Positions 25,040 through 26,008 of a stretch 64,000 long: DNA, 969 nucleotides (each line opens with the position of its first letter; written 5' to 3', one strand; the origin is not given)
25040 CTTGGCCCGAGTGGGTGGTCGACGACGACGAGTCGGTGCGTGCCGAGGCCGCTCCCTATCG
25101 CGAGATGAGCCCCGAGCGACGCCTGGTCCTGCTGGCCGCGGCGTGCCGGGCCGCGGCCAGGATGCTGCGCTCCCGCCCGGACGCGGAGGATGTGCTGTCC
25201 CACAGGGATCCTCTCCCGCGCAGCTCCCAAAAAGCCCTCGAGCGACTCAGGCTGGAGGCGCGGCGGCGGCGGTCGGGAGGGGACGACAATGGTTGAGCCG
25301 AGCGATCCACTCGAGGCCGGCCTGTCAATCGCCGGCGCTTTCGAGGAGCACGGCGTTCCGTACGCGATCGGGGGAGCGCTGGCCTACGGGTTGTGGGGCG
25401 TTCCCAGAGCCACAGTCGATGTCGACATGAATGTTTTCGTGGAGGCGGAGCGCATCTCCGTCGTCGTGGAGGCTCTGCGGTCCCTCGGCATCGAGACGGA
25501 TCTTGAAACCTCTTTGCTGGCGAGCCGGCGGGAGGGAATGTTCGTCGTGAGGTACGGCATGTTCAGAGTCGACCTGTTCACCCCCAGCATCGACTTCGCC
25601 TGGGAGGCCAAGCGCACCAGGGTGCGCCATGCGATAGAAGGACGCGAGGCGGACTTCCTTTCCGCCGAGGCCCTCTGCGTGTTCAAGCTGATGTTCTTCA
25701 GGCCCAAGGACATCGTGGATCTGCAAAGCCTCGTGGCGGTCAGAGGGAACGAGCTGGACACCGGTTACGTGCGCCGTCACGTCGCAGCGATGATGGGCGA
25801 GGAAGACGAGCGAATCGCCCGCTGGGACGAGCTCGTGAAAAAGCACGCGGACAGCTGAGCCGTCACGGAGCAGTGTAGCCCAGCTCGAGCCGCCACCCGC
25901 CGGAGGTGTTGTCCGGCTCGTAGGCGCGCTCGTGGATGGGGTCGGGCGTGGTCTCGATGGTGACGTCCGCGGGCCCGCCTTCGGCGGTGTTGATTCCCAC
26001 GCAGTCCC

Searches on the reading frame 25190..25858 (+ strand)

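Call 61: search_protein_families(library=pfam, proteins=[window:25190-25858:+], max_evalue=0.00001)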
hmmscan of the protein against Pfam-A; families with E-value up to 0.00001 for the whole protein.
window:25190-25858:+ (222 aa): 1 family
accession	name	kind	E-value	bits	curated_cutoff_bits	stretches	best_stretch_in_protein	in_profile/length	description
PF09970.15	DUF2204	-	9.3e-06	25.8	20.3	0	46-210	7-176/181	Nucleotidyl transferase of unknown function (DUF2204)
